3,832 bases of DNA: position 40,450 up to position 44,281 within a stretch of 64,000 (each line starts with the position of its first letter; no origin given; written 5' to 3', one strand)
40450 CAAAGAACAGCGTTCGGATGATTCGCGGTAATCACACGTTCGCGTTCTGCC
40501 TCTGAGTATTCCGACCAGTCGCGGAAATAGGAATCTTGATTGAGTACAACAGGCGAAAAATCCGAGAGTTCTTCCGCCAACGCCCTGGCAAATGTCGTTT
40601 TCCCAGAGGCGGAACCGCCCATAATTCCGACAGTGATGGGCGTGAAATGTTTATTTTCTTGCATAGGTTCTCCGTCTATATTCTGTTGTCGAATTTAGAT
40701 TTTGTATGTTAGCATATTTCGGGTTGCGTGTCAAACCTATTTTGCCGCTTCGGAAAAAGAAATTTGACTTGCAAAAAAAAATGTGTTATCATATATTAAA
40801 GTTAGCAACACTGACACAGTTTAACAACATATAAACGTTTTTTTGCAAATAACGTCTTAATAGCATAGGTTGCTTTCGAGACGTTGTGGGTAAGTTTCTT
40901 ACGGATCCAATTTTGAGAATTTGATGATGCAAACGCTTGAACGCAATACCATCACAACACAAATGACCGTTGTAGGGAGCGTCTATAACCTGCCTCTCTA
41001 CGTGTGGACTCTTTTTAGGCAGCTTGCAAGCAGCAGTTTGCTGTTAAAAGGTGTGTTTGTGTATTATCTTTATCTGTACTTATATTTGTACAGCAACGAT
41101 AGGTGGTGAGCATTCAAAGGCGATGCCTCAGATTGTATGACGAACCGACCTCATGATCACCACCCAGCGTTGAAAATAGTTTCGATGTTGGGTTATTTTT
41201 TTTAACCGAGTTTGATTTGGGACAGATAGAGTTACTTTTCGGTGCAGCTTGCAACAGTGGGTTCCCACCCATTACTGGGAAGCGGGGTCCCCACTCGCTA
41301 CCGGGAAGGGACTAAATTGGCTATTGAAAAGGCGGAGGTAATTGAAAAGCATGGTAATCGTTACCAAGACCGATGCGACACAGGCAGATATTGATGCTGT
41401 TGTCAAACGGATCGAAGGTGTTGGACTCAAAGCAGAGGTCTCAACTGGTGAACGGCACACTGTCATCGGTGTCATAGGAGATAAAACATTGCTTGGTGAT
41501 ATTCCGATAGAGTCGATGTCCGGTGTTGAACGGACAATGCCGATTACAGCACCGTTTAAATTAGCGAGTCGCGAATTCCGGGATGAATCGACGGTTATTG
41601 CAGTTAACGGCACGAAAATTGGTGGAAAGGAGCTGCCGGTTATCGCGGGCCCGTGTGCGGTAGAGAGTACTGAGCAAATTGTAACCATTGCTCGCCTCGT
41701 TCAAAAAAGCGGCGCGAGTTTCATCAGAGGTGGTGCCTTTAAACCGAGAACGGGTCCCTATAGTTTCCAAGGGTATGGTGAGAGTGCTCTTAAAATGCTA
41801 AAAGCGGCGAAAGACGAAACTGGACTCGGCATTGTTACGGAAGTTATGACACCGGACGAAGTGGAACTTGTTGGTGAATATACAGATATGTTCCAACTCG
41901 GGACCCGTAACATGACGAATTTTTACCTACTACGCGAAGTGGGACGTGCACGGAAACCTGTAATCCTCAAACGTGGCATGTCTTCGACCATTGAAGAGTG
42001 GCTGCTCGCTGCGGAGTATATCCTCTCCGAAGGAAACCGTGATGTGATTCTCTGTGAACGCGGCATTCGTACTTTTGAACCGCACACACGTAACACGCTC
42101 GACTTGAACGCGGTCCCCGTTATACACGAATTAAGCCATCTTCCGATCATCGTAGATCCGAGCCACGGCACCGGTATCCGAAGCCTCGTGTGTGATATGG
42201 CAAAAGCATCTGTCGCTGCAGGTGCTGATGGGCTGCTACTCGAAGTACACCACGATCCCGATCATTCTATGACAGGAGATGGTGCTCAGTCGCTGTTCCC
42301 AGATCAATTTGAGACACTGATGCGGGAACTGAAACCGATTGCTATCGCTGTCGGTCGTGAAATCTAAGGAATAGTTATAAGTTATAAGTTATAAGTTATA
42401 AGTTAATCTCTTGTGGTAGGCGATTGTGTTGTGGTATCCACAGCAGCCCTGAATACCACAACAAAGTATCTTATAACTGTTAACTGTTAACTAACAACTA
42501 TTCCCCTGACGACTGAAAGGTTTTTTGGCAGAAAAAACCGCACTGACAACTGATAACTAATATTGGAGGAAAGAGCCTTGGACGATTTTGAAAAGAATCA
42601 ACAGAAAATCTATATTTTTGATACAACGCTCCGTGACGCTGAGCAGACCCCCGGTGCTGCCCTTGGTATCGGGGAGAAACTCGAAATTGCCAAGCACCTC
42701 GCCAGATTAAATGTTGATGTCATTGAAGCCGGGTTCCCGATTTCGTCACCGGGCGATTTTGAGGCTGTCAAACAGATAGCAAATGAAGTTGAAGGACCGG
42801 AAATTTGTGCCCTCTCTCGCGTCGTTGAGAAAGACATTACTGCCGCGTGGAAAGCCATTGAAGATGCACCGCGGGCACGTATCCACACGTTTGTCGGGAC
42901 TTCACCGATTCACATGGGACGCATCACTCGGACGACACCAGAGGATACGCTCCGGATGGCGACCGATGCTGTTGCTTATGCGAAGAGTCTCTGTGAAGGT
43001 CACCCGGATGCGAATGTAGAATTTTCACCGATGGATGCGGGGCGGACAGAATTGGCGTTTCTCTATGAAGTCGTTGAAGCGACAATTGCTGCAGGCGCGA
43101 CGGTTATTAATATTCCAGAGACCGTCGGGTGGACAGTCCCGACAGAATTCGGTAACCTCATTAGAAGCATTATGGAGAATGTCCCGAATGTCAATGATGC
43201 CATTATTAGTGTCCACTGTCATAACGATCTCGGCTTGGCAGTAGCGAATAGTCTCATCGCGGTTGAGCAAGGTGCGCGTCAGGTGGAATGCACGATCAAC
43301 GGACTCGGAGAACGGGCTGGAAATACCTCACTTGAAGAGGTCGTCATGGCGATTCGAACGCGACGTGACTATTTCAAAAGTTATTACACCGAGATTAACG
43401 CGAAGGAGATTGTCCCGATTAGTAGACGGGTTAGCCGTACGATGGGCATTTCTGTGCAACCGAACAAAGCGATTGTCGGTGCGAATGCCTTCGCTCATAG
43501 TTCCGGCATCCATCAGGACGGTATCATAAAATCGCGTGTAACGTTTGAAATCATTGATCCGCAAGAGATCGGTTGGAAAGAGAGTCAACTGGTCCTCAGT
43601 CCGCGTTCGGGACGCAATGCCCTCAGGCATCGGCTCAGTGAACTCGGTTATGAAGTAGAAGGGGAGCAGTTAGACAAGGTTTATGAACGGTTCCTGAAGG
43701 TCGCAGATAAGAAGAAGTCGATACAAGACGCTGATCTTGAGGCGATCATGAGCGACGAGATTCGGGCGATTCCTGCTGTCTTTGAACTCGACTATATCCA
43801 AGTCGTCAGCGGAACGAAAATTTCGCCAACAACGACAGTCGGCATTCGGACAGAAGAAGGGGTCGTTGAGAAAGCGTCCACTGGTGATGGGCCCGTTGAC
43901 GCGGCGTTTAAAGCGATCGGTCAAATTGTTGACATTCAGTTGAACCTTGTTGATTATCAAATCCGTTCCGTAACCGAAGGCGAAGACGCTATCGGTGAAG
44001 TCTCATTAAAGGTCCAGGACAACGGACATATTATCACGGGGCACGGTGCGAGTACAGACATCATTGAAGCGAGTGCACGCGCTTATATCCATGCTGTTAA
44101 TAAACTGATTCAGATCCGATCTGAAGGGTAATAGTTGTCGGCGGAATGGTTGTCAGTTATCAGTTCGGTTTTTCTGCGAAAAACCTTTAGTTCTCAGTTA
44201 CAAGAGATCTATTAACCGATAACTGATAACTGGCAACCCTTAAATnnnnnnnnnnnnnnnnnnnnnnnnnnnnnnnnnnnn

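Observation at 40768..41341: Tyr-rich leader peptide followed by an intrinsic terminator upstream of DAHP synthase: candidate tyrosine-sensing transcription attenuator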

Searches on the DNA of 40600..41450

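Call 3: search_rna_families(source=window, start=40600, end=41450, threshold=evalue, max_evalue=10, show_alignments=3)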
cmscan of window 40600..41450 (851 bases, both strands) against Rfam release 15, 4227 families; matches with E-value up to 10: 3.
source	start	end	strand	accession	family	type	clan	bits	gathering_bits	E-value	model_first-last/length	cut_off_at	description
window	40799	40840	-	RF02811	FHbp_thermometer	Cis-reg; thermoregulator;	-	17.3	104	8.9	1-73/73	no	FHbp 5' UTR thermometer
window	40707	40793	+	RF04127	MIR8007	Gene; miRNA;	-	15.3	195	3.4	1-226/226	no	MIR8007 microRNA precursor family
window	40696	40804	+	RF04149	MIR447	Gene; miRNA;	-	13.5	200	5.2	1-236/236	no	MIR447 microRNA precursor family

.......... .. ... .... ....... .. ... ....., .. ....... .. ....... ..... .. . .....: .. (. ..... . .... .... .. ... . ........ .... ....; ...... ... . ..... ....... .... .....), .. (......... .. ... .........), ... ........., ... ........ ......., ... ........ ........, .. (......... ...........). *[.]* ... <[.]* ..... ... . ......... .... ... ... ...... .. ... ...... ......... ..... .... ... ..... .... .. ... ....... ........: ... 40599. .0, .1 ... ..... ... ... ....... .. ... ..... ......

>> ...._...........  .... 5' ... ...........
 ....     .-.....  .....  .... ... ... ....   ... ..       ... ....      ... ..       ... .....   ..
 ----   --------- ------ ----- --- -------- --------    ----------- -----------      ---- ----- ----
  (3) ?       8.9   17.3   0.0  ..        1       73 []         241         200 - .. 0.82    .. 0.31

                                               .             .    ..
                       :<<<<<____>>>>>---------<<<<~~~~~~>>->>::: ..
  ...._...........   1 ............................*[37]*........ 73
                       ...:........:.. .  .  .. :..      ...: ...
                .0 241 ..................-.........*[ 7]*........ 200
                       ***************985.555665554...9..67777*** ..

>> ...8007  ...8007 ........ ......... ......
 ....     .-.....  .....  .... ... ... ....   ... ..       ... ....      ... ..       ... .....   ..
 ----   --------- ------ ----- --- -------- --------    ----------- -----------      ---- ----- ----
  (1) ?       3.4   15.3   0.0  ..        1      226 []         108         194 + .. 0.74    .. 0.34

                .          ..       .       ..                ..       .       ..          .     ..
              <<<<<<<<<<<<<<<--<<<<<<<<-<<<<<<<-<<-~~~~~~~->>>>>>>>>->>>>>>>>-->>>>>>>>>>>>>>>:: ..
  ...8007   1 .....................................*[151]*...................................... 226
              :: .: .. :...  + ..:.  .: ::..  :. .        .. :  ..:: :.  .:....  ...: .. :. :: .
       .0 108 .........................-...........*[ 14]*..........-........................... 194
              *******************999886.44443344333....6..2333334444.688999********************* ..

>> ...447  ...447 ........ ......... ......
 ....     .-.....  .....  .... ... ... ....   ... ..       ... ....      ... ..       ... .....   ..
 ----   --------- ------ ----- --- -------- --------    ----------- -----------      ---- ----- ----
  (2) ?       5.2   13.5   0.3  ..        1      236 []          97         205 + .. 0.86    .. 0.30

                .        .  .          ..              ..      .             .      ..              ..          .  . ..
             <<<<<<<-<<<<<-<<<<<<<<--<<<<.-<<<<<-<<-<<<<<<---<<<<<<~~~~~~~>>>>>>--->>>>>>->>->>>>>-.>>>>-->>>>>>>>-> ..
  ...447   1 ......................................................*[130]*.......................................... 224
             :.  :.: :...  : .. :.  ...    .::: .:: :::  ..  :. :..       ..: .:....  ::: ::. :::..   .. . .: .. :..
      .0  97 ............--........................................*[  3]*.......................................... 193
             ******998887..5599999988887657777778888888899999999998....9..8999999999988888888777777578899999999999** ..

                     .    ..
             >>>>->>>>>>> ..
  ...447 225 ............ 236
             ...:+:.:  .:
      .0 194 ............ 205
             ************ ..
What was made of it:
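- On Rfam leader families (Trp_leader, Phe_leader, Leu_leader, His_leader, Thr_leader, leu/phe-leader) and T-box: cmscan of 40600-41450 at E up to 10 gave only three noise hits (FHbp thermometer and two plant microRNAs; call 3).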

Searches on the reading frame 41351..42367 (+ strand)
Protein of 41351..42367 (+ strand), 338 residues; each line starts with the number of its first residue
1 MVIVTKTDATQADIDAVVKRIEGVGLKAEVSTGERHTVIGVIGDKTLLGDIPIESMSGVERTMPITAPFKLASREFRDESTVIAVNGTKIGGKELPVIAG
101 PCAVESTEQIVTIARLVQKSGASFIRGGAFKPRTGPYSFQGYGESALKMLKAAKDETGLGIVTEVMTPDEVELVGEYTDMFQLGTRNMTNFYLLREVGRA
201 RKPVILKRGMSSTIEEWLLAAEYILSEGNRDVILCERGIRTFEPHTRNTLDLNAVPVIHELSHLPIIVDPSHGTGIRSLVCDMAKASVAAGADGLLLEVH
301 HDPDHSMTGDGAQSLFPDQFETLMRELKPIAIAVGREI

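Call 9: find_related_loci(query=window:41351-42367:+, collection=genome_contigs, flank=3000)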
Query window:41351-42367:+ (338 aa) in genome_contigs; peptide patterns used: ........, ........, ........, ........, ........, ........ (x = any residue, [..] = any of these).
226 stretches matched a pattern; 110 encode a relative of the query (tblastn E <= 1e-3); the best 80 are kept; 80 distinct loci.
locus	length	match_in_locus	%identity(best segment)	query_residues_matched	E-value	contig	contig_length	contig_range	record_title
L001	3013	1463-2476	97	1-338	0e+0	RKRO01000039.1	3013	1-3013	MAG: Candidatus Poribacteria bacterium isolate PNGco_C_bin3 scaffold_10951, whole genome shotgun sequence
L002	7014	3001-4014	96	1-338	0e+0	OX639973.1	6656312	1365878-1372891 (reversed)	MAG: uncultured Poribacteria bacterium isolate a51c2dcd-0bc8-4832-ac43-f95c9d639ad7 genome assembly, chromosome: 1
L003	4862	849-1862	96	1-338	0e+0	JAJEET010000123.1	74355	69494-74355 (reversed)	MAG: Candidatus Poribacteria bacterium isolate p16x34bins.5 k141_359918, whole genome shotgun sequence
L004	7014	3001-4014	96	1-338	0e+0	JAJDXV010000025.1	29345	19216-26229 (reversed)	MAG: Candidatus Poribacteria bacterium isolate jk18x27bins.53 k141_186787, whole genome shotgun sequence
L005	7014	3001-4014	95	1-338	0e+0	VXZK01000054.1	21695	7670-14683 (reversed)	MAG: Candidatus Poribacteria bacterium isolate SB0670_bin_33 NODE_1170_length_21695_cov_17.282394, whole genome shotgun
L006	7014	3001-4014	96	1-338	0e+0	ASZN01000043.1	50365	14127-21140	Candidatus Poribacteria bacterium WGA-3G POR3G_contig_43.44_C, whole genome shotgun sequence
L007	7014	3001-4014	95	1-338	0e+0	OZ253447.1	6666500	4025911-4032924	MAG: Candidatus Poribacteria bacterium isolate c3a381aa-0ed9-4b9f-99fb-31763fcdc289 genome assembly, chromosome: 1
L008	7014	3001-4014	96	1-338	0e+0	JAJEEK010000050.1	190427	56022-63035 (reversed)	MAG: Candidatus Poribacteria bacterium isolate p16x34bins.28 k141_12625, whole genome shotgun sequence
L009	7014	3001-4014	95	1-338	0e+0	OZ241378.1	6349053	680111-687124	MAG: Candidatus Poribacteria bacterium isolate 8f0f5501-85a9-4e66-9deb-4e7c08d09c04 genome assembly, chromosome: 1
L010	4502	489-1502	95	1-338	0e+0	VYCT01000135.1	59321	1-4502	MAG: Candidatus Poribacteria bacterium isolate SB0675_bin_22 NODE_226_length_59321_cov_11.232410, whole genome shotgun s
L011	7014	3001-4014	95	1-338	0e+0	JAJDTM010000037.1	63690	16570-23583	MAG: Candidatus Poribacteria bacterium isolate jk18x1bzbins.25 k141_685804, whole genome shotgun sequence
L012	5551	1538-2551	94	1-338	0e+0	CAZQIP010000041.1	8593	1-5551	MAG TPA_asm: uncultured bacterium isolate SRP338948_co1_32 genome assembly, contig: k141_150846, whole genome shotgun se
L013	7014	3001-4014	95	1-338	0e+0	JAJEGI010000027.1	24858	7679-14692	MAG: Candidatus Poribacteria bacterium isolate p16x44bins.54 k141_1658527, whole genome shotgun sequence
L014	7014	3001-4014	94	1-338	0e+0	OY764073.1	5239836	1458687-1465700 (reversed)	MAG: Candidatus Poribacteria bacterium isolate c0dbee2e-4153-42cb-9392-5991059e4d04 genome assembly, chromosome: 1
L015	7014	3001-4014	94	1-338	0e+0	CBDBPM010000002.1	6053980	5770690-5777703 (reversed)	MAG: Candidatus Poribacteria bacterium isolate 2ce76e30-9b7a-4682-b141-86baa08e5e2a genome assembly, contig: contig_2, w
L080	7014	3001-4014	83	1-338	0e+0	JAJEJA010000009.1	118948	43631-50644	MAG: Candidatus Poribacteria bacterium isolate p16x63bins.62 k141_280764, whole genome shotgun sequence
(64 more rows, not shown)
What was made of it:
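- Conservation in 80 Poribacteria genomes (DAHP synthase 83-97% identical; call 9)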

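Call 10: search_protein_families(library=pfam, proteins=[window:41351-42367:+])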
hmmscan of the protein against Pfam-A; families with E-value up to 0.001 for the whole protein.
window:41351-42367:+ (338 aa): 3 families
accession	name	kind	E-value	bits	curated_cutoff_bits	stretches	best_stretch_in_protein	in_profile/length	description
PF00793.26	DAHP_synth_1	-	2.8e-74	249.9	25.5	1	89-327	11-261/270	DAHP synthetase I family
PF18152.6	DAHP_snth_FXD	-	2.8e-20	72.4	27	1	1-66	1-66/67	DAHP synthase ferredoxin-like domain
PF03102.20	NeuB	-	2.1e-11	44.2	22.1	1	145-337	56-239/241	NeuB family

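Call 40: search_solved_structures(query=window:41351-42367:+, max_evalue=1e-20)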
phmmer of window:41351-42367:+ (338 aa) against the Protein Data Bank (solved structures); distinct sequences matched with E-value up to 1e-20: 10.
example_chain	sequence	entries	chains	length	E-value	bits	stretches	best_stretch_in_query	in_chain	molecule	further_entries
4grs_A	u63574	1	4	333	2.7e-107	361.9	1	1-330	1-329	Phospho-2-dehydro-3-deoxyheptonate aldolase, 2-dehydro-3-deoxyphosphoheptonate aldolase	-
1rzm_A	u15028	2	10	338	1.9e-100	339.4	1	1-336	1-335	Phospho-2-dehydro-3-deoxyheptonate aldolase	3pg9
1vr6_A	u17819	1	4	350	2.2e-100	339.2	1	1-336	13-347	Phospho-2-dehydro-3-deoxyheptonate aldolase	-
1vs1_A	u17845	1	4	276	9.8e-91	307.5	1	69-328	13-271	3-deoxy-7-phosphoheptulonate synthase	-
1zco_A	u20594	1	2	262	1.4e-89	303.7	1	74-330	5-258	2-dehydro-3-deoxyphosphoheptonate aldolase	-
4c1k_A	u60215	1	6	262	9.1e-89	301.1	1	73-330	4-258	2-DEHYDRO-3-DEOXYPHOSPHOHEPTONATE ALDOLASE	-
4c1l_A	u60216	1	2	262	6.3e-88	298.3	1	73-330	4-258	2-dehydro-3-deoxyphosphoheptonate aldolase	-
3pg8_A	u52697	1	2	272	2.7e-85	289.6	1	69-336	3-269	Phospho-2-dehydro-3-deoxyheptonate aldolase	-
3nvt_A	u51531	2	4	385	8.5e-82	278.2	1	70-323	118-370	3-deoxy-D-arabino-heptulosonate 7-phosphate synthase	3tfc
5j6f_A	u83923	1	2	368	9.7e-82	278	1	71-329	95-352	3-deoxy-D-arabino-heptulosonate 7-phosphate synthase, chorismate mutase-isozyme 3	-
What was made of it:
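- Checked: It is a DAHP synthase with an N-terminal ferredoxin-like domain: Pfam PF00793 at 2.8e-74 and PF18152 at 2.8e-20 (call 10); T. maritima 1RZM/3PG9 at E = 1.9e-100 (call 40).
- The enzyme is of the T. maritima type with a ferredoxin-like domain (calls 10, 40).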

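Call 42: find_related_loci(query=L080:3001-4014:+, collection=metagenome_contigs, flank=1500)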
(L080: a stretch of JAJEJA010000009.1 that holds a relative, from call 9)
Query L080:3001-4014:+ (338 aa) in metagenome_contigs; peptide patterns used: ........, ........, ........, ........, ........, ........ (x = any residue, [..] = any of these).
600 stretches matched a pattern (row limit reached: there are more); 538 encode a relative of the query (tblastn E <= 1e-3); the best 80 are kept; 80 distinct loci.
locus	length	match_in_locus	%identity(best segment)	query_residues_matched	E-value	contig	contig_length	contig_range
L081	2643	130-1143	85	1-338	0e+0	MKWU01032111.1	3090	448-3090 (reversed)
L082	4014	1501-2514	89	1-338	0e+0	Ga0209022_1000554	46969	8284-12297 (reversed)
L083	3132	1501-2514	56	1-338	3e-124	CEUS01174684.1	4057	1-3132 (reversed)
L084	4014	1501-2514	56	1-338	6e-123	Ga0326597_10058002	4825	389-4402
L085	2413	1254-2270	55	1-338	4e-128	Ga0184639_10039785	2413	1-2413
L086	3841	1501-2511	55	1-338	5e-122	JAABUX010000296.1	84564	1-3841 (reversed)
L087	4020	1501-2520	55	1-338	2e-121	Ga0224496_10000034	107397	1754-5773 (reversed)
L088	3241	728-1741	55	1-338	3e-122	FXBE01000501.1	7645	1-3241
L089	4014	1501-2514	55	1-338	6e-121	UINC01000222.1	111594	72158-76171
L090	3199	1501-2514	58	1-338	2e-123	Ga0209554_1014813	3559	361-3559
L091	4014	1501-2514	55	1-338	2e-120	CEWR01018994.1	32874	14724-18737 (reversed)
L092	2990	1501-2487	55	1-328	2e-121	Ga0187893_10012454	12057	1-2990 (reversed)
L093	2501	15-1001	54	1-328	5e-122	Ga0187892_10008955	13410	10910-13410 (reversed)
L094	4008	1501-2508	55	1-338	1e-119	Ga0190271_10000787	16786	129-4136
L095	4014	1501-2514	53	1-338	2e-119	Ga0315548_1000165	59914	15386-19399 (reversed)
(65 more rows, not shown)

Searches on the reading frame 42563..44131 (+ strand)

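Call 10: search_protein_families(library=pfam, proteins=[window:42563-44131:+])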
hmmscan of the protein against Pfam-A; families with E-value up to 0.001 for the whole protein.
window:42563-44131:+ (522 aa): 3 families
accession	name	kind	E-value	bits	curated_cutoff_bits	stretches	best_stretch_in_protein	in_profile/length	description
PF00682.25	HMGL-like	-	9.7e-87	291.1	29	1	15-289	1-259/260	HMGL-like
PF08502.15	LeuA_dimer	-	2.3e-37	128.2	24.9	1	387-515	2-130/131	LeuA allosteric (dimerisation) domain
PF22617.1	HCS_D2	-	5.1e-26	91.3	27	1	304-385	1-82/82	Homocitrate synthase post-HMGL domain-like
